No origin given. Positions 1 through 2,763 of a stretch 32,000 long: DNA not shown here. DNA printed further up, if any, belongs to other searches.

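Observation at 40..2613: AT-rich single-gene HD + Hsp90-like GHKL ATPase fusion at the window edge: best candidate for an undescribed conflict/defence module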

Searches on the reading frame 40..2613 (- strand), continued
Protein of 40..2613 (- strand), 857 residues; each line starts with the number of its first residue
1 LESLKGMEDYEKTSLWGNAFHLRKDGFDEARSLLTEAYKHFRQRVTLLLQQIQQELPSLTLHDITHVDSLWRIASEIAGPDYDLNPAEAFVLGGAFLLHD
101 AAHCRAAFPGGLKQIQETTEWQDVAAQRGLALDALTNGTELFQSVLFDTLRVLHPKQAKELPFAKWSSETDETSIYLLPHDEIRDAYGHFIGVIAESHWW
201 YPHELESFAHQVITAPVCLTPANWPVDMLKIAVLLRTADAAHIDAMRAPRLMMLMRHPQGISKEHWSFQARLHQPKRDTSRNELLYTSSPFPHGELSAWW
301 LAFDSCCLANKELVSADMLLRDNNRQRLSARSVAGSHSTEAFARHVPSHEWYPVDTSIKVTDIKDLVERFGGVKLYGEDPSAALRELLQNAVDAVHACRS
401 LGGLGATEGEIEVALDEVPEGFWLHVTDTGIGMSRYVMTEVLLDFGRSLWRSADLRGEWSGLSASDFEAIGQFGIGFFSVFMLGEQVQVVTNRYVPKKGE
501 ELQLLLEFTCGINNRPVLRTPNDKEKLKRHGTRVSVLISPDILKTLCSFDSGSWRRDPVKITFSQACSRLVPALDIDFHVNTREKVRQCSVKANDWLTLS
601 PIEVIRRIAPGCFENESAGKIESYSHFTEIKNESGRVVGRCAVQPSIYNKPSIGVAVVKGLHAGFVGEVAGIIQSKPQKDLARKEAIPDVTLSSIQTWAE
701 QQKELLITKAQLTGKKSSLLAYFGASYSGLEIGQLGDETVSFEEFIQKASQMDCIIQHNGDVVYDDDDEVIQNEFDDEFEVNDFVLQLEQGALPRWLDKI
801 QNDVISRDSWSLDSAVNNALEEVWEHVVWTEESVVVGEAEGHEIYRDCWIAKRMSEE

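Call 11: find_encoding_contigs(protein=P0021, flank=10000, max_places=2)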
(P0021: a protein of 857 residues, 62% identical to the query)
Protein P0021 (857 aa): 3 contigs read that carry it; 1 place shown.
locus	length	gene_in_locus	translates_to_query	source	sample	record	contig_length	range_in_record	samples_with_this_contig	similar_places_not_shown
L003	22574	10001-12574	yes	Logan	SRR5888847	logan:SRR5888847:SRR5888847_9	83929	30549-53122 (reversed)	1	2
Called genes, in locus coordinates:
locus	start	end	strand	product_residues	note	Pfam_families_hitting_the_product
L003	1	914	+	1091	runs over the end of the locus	PF13091:PLDc_2 (weak), PF00176:SNF2-rel_dom (weak), PF04851:ResIII (faint), PF00271:Helicase_C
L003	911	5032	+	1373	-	PF02384:N6_Mtase (faint), PF20473:MmeI_Mtase (weak), PF07669:Eco57I, PF12950:TaqI_C, PF20217:DUF6577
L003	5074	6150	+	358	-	PF08843:AbiEii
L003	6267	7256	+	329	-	PF01078:Mg_chelatase (faint), PF20720:nSTAND3 (weak), PF00004:AAA, PF07728:AAA_5 (faint)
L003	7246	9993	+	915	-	PF00082:Peptidase_S8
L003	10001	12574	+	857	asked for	PF24391:HD-CE, PF02518:HATPase_c (weak), PF13589:HATPase_c_3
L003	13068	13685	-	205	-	-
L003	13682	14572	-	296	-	-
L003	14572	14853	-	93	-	-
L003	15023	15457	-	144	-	-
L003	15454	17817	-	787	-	PF13362:Toprim_3, PF13662:Toprim_4 (weak), PF12307:DUF3631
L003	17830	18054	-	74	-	-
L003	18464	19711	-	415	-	PF13356:Arm-DNA-bind_3, PF22022:Phage_int_M, PF00589:Phage_integrase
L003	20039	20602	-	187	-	PF08207:EFP_N, PF01132:EFP, PF09285:Elong-fact-P_C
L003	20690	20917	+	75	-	PF13275:S4_2, PF01479:S4 (weak)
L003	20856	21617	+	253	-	PF03167:UDG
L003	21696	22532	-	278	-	PF08003:Methyltransf_9, PF13489:Methyltransf_23, PF13847:Methyltransf_31, PF08241:Methyltransf_11, PF08242:Methyltransf_12, PF13649:Methyltransf_25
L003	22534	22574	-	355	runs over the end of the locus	PF13524:Glyco_trans_1_2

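Call 12: find_encoding_contigs(protein=P0013, flank=10000, max_places=2)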
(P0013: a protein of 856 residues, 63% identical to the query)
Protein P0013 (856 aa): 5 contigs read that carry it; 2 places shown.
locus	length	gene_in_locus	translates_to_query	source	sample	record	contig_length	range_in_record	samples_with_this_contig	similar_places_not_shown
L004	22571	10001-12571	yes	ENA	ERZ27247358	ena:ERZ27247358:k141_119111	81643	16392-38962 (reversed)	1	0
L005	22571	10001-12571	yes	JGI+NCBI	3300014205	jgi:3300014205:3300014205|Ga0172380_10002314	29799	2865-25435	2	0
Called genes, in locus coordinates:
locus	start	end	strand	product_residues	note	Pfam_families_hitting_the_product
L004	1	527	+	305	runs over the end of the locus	PF12974:Phosphonate-bd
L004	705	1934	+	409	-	PF17203:sCache_3_2 (weak), PF00672:HAMP, PF00990:GGDEF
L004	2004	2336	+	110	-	-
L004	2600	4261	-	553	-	PF00962:A_deaminase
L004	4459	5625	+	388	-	PF13173:AAA_14, PF13635:DUF4143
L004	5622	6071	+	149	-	PF01381:HTH_3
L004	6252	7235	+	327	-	PF20720:nSTAND3 (weak), PF00004:AAA, PF07728:AAA_5 (weak)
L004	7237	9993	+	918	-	PF00082:Peptidase_S8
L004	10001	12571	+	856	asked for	PF24391:HD-CE, PF13589:HATPase_c_3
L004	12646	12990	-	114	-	PF02452:PemK_toxin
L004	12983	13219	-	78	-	-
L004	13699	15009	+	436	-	PF00128:Alpha-amylase, PF09154:Alpha-amy_C_pro (weak)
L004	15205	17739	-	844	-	PF11791:Aconitase_B_N, PF06434:Aconitase_2_N, PF00330:Aconitase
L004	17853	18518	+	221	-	-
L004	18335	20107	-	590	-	PF06480:FtsH_ext, PF06068:TIP49 (weak), PF13191:AAA_16 (faint), PF00004:AAA, PF07728:AAA_5 (faint), PF17862:AAA_lid_3, PF01434:Peptidase_M41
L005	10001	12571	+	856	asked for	PF24391:HD-CE, PF13589:HATPase_c_3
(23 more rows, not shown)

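Call 13: find_encoding_contigs(protein=P0011, flank=10000, max_places=2)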
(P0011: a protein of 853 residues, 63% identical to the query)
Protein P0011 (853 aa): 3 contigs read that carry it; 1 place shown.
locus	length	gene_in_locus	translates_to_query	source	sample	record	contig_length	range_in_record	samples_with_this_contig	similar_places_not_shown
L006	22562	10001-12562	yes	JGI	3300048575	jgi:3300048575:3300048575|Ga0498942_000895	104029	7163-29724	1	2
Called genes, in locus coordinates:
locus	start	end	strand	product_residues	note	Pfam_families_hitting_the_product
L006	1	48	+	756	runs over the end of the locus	PF00593:TonB_dep_Rec_b-barrel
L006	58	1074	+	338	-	PF01497:Peripla_BP_2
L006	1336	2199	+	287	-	PF00142:Fer4_NifH, PF01656:CbiA, PF02374:ArsA_ATPase (weak), PF10609:ParA (weak), PF13614:AAA_31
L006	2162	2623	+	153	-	PF02579:Nitro_FeMo-Co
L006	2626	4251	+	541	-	PF13492:GAF_3 (faint), PF01590:GAF, PF13185:GAF_2, PF00158:Sigma54_activat, PF14532:Sigma54_activ_2, PF07728:AAA_5 (weak), PF25601:AAA_lid_14, PF02954:HTH_8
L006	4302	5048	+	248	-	PF07357:DRAT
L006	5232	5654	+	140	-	PF08780:NTase_sub_bind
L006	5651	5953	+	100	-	PF01909:NTP_transf_2, PF18765:Polbeta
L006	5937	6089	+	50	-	PF07357:DRAT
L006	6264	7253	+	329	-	PF20720:nSTAND3 (weak), PF00004:AAA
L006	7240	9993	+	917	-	PF00082:Peptidase_S8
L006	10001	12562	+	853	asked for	PF24391:HD-CE, PF02518:HATPase_c (weak), PF13589:HATPase_c_3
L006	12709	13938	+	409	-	PF13173:AAA_14, PF13635:DUF4143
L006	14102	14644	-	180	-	PF02915:Rubrerythrin (faint), PF21349:RUBY_RBDX (weak)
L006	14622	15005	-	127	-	PF02579:Nitro_FeMo-Co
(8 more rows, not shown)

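Call 15: find_encoding_contigs(protein=P0094, flank=10000, max_places=2)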
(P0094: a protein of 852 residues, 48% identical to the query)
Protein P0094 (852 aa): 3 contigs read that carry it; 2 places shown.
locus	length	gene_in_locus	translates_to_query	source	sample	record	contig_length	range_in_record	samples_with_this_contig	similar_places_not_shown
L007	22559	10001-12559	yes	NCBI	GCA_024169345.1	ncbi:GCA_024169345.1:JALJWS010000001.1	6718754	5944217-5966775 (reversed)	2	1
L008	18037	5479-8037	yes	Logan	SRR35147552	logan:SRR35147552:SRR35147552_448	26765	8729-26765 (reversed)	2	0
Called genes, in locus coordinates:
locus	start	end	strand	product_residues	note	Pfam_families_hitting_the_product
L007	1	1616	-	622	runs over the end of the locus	PF13721:SecD-TM1, PF07549:Sec_GG (faint), PF21760:SecD_1st, PF22599:SecDF_P1_head, PF02355:SecD_SecF_C, PF03176:MMPL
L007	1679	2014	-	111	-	PF02699:YajC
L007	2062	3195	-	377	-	PF01702:TGT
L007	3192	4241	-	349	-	PF02547:Queuosine_synth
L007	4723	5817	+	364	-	PF03976:PPK2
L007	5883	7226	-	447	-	PF00672:HAMP, PF00512:HisKA, PF02518:HATPase_c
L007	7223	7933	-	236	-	PF00072:Response_reg, PF00486:Trans_reg_C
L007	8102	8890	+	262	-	PF04333:MlaA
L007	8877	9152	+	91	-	-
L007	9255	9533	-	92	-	PF11275:DUF3077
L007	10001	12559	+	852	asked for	PF24391:HD-CE, PF13589:HATPase_c_3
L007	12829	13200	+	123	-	-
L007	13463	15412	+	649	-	PF09423:PhoD (faint)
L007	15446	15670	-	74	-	-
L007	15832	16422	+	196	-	PF09335:VTT_dom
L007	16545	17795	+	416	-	PF00202:Aminotran_3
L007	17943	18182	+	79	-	-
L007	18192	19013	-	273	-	PF04909:Amidohydro_2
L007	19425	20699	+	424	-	PF02435:Glyco_hydro_68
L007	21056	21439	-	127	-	-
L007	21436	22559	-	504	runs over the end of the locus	PF00743:FMO-like, PF01266:DAO (faint), PF07992:Pyr_redox_2 (weak), PF13434:Lys_Orn_oxgnase (faint), PF13450:NAD_binding_8, PF13738:Pyr_redox_3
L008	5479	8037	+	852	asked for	PF24391:HD-CE, PF13589:HATPase_c_3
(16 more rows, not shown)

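Call 16: find_encoding_contigs(protein=P0066, flank=10000, max_places=2)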
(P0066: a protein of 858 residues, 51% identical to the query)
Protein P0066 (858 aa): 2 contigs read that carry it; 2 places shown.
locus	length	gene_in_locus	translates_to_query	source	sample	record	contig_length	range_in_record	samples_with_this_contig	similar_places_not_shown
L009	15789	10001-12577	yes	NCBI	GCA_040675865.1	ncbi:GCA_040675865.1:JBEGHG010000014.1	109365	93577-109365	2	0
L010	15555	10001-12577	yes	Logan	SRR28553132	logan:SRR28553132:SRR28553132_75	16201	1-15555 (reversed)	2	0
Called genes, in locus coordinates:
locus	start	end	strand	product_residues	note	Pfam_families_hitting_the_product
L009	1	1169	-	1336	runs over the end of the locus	PF12729:4HB_MCP_1, PF13185:GAF_2, PF00989:PAS, PF13426:PAS_9, PF00512:HisKA, PF02518:HATPase_c, PF00072:Response_reg, PF01627:Hpt, +3 more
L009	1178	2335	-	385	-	PF00072:Response_reg, PF13487:HD_5, PF01966:HD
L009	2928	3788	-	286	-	PF02810:SEC-C (weak)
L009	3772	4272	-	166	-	-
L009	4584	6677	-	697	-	PF12770:CHAT (weak)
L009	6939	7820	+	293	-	-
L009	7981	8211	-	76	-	-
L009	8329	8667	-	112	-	-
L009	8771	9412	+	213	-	-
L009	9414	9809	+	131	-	-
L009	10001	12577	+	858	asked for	PF24391:HD-CE, PF13589:HATPase_c_3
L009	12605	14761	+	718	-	PF02463:SMC_N (weak)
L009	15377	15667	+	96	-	PF02311:AraC_binding (weak), PF07883:Cupin_2 (faint)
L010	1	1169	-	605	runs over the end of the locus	?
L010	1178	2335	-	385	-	PF00072:Response_reg, PF13487:HD_5, PF01966:HD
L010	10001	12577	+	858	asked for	PF24391:HD-CE, PF13589:HATPase_c_3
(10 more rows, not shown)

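Call 19: search_protein_families(library=padloc, proteins=[L003:6267-7256:+, L003:7246-9993:+, L009:12605-14761:+, L007:12829-13200:+, L009:4584-6677:-], max_evalue=0.001)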
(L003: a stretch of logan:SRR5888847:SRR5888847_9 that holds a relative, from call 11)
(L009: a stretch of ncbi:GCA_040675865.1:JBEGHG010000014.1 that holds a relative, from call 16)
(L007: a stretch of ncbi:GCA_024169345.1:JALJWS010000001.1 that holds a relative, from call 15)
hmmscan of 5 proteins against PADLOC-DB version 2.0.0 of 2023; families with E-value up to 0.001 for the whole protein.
L003:6267-7256:+ (329 aa): 7 families
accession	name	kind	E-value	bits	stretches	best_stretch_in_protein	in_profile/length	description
PDLC04232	IetA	-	1.6e-142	472.8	1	1-321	1-323/330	-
PDLC04231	IetA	-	1.1e-84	282.3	1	1-254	1-257/262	-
PDLC02196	IetA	-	2.3e-81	272.1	1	4-311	4-319/374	-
PDLC02195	IetA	-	9.2e-68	227.3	1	55-310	76-333/395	-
PDLC00915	TRIP13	-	2.1e-16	58.2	1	117-274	66-241/302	TRIP13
PDLC00914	TRIP13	-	1.1e-11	42.8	1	115-263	72-237/302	TRIP13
PDLC04140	mad8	-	2.1e-05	22.2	1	111-202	24-128/314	mads_8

L003:7246-9993:+ (915 aa): 8 families
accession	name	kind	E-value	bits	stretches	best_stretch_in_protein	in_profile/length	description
PDLC04233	IetS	-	4.7e-282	936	2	170-910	109-850/855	-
PDLC04234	IetS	-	7e-159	528.1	2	175-713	113-656/656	-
PDLC02198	IetS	-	8.9e-22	74.8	1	353-818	241-674/795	-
PDLC02197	IetS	-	1.3e-17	61.4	1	352-784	247-595/749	-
PDLC02199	IetS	-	4.3e-13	46.3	1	361-622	313-541/826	-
PDLC02201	IetS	-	6.1e-12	42.6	1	553-783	399-585/781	-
PDLC02200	IetS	-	4.4e-08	29.7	1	362-621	268-489/780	-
PDLC02202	IetS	-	1.7e-05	21.3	1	479-618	396-496/780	-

L009:12605-14761:+ (718 aa): 1 family
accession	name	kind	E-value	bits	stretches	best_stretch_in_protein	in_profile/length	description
PDLC05023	PDC-S46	-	2.2e-274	910.5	1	2-717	3-718/719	-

L007:12829-13200:+ (123 aa): 0 families

L009:4584-6677:- (697 aa): 1 family
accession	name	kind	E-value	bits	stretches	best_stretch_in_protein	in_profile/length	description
PDLC03831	BovA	-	5.2e-182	605.1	1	2-696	8-713/720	-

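Call 22: find_related_loci(query=A1, collection=genome_contigs, flank=10000)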
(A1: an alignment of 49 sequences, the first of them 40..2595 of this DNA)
Query A1 (851 aa) in genome_contigs; peptide patterns used: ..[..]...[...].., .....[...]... (x = any residue, [..] = any of these).
101 stretches matched a pattern; 50 encode a relative of the query (tblastn E <= 1e-3); 47 distinct loci.
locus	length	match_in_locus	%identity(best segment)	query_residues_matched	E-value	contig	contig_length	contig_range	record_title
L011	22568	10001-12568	63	1-851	0e+0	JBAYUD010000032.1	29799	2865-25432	MAG: Desulfurivibrionaceae bacterium isolate SO_2016_LW3_26 scaffold02314_LW162_2016, whole genome shotgun sequence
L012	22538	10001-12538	54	1-851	0e+0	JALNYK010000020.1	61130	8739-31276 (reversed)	MAG: Gallionella sp. isolate SO_2017_GW1 bin 129 NODE_2677_length_61130_cov_5.662295_OW334_2017, whole genome shotgun se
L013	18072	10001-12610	53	1-847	0e+0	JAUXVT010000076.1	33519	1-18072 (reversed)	MAG: Thiobacillus sp. isolate C15_maxbin.023 C15_k141_288933, whole genome shotgun sequence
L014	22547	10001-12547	52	1-847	0e+0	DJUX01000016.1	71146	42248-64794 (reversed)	MAG TPA_asm: Dechloromonas sp. UBA6271 UBA6271_contig_26, whole genome shotgun sequence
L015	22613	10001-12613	53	1-849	0e+0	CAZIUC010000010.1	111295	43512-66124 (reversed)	MAG TPA_asm: uncultured Thiobacillus sp. isolate binchicken_co284_146 genome assembly, contig: NODE_313_length_111295_co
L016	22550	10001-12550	52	1-848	0e+0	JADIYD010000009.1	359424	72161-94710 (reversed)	MAG: Betaproteobacteria bacterium isolate AalE_18-Q3-R2-46_BAT3C.211 tig00263794-10-3592340, whole genome shotgun sequen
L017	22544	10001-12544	50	4-851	0e+0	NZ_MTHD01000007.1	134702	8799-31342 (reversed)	Azonexus hydrophilus strain ZS02 NODE_7_length_134702_cov_47.5205_ID_552, whole genome shotgun sequence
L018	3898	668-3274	49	2-850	0e+0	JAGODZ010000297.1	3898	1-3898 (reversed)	MAG: Rhodoferax sp. isolate Go_SlPrim_bin_28 Go_SlPrim_46758_length_3898_cov_9.413153, whole genome shotgun sequence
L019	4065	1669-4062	50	4-788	0e+0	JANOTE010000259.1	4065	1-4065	MAG: Rhodoferax sp. isolate VAR_39_metabat_341_sub VAR_39_k141_4124453, whole genome shotgun sequence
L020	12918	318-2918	48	4-850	0e+0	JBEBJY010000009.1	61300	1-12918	MAG: Burkholderiaceae bacterium isolate TF_9 NODE_207_length_61300_cov_14.402101, whole genome shotgun sequence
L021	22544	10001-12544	51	1-847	0e+0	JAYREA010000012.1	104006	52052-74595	MAG: Azonexus sp. isolate SH_SHASGE2bin.17 NODE_133_length_104006_cov_3.216242, whole genome shotgun sequence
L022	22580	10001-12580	47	1-846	0e+0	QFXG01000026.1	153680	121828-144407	MAG: Candidatus Nitrotoga sp. SPKER Ga0182819_126, whole genome shotgun sequence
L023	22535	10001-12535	46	2-849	0e+0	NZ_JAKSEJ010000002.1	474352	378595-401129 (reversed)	Pseudomonas entomophila strain Au-Pse2 contig_2_len_474352, whole genome shotgun sequence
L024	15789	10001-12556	51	1-850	0e+0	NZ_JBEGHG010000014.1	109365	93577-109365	Burkholderia sp. LMU1-1-1.1 MRBLMU1_scf21, whole genome shotgun sequence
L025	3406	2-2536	47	10-836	0e+0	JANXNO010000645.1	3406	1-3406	MAG: Burkholderiales bacterium isolate 340R_concoct_218 340R_k141_694837, whole genome shotgun sequence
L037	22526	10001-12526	37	3-842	8e-159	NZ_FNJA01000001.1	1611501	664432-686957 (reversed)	Rhodoferax sp. OV413, whole genome shotgun sequence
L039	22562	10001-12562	35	1-847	4e-150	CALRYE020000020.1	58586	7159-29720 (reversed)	MAG: Janthinobacterium lividum isolate JJ-M6D1-105-6-mx-bin648 genome assembly, contig: JJ-M6D1-105-C146, whole genome s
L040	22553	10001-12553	35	1-847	6e-150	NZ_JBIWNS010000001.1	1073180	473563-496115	Herbaspirillum sp. NPDC101397 NPDC101397_368_G7.ctg-0001, whole genome shotgun sequence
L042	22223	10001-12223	37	4-741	1e-144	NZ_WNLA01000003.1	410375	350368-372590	Pseudoduganella ginsengisoli strain KCTC 42409 NODE_3_length_410375_cov_36.843041_3, whole genome shotgun sequence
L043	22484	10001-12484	36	5-842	3e-144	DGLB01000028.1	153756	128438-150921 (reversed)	MAG TPA_asm: Stenotrophomonas maltophilia isolate UBA4555 UBA4555_contig_37, whole genome shotgun sequence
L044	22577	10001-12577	37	1-847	8e-158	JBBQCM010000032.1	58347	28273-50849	MAG: Chthoniobacterales bacterium isolate Co_metawrap_1254 Cmw_1254_k141_27850232_length_58347_cov_11.9742, whole genome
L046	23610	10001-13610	44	1-847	2e-128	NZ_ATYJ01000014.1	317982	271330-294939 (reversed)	Methylobacter luteus IMV-B-3098 MetluDRAFT_scaffold2.2_C, whole genome shotgun sequence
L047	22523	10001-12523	36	4-843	6e-148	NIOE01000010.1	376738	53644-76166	Roseateles noduli strain HZ7 Scaffold7_2, whole genome shotgun sequence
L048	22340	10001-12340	32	7-788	2e-106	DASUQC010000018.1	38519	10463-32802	MAG TPA_asm: Solirubrobacterales bacterium isolate SMAG_U1671 k141_872751, whole genome shotgun sequence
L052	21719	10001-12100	32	25-738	1e-97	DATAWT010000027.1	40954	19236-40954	MAG TPA_asm: Solirubrobacteraceae bacterium isolate SMAG_U5632 k141_17474, whole genome shotgun sequence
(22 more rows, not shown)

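Call 25: list_cluster_members(proteins=[P0001])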
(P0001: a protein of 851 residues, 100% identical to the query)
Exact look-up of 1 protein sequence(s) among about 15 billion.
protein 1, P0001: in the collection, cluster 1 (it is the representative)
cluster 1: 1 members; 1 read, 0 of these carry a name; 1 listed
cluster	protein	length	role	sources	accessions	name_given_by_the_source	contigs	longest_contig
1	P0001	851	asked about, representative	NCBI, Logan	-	-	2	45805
